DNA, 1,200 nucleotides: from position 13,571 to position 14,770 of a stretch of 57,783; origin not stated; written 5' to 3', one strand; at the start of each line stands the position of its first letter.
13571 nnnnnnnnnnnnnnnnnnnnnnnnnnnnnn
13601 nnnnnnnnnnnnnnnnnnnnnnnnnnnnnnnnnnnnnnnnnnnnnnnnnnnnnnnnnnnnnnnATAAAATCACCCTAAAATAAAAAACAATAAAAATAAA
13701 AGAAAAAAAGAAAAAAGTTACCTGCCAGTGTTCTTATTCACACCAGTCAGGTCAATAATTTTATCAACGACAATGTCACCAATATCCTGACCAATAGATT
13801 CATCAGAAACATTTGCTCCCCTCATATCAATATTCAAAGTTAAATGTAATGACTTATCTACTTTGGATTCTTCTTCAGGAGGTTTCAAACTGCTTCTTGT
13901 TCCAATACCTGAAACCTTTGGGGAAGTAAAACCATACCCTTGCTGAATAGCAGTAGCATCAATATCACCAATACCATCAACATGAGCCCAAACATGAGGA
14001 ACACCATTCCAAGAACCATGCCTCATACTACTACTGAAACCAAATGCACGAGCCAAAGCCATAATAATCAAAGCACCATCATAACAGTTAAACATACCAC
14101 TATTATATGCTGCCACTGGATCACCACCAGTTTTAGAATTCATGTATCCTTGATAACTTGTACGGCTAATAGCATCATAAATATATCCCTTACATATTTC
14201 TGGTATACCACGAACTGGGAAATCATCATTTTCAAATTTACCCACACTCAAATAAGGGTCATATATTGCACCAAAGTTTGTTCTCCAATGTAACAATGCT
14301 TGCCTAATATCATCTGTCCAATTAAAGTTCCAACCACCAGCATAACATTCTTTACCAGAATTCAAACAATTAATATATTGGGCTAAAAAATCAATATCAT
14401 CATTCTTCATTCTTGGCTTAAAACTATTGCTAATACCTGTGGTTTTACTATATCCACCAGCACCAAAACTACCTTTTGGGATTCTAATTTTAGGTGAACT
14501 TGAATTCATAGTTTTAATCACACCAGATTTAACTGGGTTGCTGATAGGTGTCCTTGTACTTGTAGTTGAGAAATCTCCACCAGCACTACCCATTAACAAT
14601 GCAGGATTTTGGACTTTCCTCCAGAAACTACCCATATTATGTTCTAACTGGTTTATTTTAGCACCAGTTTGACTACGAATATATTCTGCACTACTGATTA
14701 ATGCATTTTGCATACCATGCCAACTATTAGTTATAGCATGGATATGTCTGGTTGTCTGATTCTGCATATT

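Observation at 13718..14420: Tape measure protein carries a C-terminal transglutaminase-like (Cys-His-Asp) domain, candidate virion-borne pseudomurein-cutting enzyme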

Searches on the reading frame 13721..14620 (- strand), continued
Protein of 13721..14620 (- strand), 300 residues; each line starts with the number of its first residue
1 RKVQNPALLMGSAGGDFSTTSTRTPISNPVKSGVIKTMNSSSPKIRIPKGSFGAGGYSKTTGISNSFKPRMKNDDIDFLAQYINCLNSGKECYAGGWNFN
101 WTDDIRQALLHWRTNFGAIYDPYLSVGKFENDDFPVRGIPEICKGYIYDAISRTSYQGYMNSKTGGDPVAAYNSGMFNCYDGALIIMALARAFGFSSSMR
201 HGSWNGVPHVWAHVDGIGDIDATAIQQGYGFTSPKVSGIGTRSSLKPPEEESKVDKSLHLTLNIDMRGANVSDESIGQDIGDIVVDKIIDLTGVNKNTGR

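Call 94: list_cluster_members(proteins=[P0018, P0017, P0021, P0025, P0088, P0126, P0146, P0094, P0035, P0044])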
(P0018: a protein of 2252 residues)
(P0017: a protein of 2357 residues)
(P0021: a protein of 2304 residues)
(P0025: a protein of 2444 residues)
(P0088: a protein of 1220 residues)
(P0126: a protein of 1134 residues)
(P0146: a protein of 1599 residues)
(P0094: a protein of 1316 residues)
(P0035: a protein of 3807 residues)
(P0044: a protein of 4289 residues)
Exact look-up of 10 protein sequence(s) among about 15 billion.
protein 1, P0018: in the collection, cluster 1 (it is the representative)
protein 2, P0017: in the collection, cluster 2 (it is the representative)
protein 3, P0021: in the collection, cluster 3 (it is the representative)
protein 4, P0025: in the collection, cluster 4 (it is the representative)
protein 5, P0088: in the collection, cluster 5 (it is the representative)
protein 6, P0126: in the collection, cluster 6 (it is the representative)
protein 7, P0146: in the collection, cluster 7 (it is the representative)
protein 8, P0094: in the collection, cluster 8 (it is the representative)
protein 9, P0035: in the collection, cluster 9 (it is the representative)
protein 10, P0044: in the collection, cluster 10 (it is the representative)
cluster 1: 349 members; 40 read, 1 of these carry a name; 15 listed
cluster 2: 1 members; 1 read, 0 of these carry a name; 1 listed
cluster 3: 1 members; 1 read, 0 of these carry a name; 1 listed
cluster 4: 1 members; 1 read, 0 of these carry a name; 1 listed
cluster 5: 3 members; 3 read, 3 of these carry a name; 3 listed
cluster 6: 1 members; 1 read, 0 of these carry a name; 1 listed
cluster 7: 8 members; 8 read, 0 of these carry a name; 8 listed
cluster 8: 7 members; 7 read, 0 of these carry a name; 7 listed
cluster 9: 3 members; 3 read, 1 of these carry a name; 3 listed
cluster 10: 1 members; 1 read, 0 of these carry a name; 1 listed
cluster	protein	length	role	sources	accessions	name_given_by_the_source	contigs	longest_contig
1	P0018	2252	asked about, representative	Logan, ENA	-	-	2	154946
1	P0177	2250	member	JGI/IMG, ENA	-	hypothetical protein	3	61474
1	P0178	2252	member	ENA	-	-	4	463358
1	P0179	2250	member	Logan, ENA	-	-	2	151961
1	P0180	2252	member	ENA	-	-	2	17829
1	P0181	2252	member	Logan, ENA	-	-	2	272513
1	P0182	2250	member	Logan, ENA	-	-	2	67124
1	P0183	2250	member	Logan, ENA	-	-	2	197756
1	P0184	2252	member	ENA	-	-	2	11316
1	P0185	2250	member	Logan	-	-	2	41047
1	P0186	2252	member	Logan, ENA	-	-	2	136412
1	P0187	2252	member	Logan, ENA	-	-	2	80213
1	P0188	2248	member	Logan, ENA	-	-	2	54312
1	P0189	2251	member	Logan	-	-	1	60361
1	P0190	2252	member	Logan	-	-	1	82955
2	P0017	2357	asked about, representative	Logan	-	-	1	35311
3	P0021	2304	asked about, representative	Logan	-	-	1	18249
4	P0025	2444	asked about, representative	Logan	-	-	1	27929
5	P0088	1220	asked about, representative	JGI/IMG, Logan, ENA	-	phage-related protein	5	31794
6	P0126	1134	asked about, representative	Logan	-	-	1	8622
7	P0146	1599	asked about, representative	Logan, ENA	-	-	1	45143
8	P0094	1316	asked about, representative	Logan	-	-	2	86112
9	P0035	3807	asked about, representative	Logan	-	-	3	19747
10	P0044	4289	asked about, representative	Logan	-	-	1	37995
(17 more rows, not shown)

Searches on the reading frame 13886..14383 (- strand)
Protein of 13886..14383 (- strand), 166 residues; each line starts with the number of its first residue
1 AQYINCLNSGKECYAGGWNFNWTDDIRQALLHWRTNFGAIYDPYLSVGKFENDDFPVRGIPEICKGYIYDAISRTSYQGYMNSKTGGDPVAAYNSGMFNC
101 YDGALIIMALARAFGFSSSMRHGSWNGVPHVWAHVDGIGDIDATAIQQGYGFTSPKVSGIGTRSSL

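Call 87: search_solved_structures(query=A3, max_evalue=10, show_alignments=3)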
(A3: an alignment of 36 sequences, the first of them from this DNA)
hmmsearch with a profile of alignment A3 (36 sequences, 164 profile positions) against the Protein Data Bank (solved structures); distinct sequences matched with E-value up to 10: 2.
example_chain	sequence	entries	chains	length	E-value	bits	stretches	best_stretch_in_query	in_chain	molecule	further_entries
8jx4_A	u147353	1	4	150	5.1e-05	26.6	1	59-137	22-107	PeiW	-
8z4f_B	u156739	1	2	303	0.00047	23.4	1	59-138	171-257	Pseudomurein endosiopeptidase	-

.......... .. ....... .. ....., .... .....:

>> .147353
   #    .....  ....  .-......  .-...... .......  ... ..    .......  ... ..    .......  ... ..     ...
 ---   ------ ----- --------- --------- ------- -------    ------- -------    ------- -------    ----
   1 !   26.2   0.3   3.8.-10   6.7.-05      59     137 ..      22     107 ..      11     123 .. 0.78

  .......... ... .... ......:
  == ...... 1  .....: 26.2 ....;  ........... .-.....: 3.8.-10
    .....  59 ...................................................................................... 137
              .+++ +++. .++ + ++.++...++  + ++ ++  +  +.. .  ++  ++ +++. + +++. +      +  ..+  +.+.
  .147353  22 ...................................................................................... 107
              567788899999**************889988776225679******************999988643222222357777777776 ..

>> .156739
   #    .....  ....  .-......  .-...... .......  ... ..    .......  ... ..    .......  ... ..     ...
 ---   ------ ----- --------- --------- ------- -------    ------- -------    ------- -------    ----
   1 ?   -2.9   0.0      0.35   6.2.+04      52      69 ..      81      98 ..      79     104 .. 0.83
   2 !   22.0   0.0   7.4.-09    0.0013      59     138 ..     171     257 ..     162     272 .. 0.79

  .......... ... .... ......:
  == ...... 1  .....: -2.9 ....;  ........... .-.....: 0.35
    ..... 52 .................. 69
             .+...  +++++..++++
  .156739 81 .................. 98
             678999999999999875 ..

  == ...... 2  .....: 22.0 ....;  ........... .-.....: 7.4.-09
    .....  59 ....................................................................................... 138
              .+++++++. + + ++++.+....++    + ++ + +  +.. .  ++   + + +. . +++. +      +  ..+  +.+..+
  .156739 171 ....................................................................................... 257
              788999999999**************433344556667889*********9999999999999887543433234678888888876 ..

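Call 101: predict_structure(alignment_id=A3)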
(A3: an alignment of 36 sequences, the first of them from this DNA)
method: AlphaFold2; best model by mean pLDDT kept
length: 166 residues; sequences in the alignment: 36
mean_pLDDT: 85.9   pTM: 0.75
mean pLDDT of the five models: 85.9, 85.9, 83.7, 82.6, 80.9
residues with pLDDT >= 90: 89; 70-90: 54; 50-70: 17; < 50: 6
segments of 3 or more residues with pLDDT < 50: 161-166
pLDDT, mean of each block of 10 residues (from residue 1): 69 65 84 80 81 88 94 96 91 97 98 97 91 97 96 76 42
secondary structure, 60 per line:
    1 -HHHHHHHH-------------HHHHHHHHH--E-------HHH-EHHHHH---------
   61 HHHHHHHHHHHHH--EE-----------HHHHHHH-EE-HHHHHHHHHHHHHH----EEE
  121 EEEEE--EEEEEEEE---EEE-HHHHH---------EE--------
elements in order: H2-9 H23-31 H47-51 H61-73 H89-95 H100-113 E118-125 E128-135 E139-141 H143-147

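Call 102: find_homologous_proteins(query=A3, max_evalue=0.01)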
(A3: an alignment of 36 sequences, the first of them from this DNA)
Query A3 (36 sequences) (166 aa, profile of the alignment): 19 proteins with E <= 0.01 among 414 candidates.
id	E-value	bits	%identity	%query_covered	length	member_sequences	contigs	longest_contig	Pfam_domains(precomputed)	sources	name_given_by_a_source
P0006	9.6e-49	184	68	87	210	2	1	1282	-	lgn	-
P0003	2.0e-48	183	64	99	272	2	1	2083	-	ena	-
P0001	2.2e-48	182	64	99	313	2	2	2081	-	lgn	-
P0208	4.9e-48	181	33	89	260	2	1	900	-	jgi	jgi:hypothetical protein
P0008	3.7e-45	172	57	99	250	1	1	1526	-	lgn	-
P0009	1.0e-44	170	58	95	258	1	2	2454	-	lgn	-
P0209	1.2e-44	170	33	66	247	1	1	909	-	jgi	jgi:hypothetical protein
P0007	5.4e-44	168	58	95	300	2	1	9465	-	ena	-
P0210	3.0e-42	162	38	56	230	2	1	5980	-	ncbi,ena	-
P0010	3.8e-42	162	52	99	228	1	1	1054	-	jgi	jgi:hypothetical protein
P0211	3.9e-42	162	36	53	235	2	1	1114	PF01841.26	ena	-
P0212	1.8e-40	157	37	57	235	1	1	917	-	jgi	-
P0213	1.7e-38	150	36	56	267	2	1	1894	-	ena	-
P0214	4.4e-38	149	35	56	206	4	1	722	-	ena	-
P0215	5.2e-34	136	29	80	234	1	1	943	-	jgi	jgi:hypothetical protein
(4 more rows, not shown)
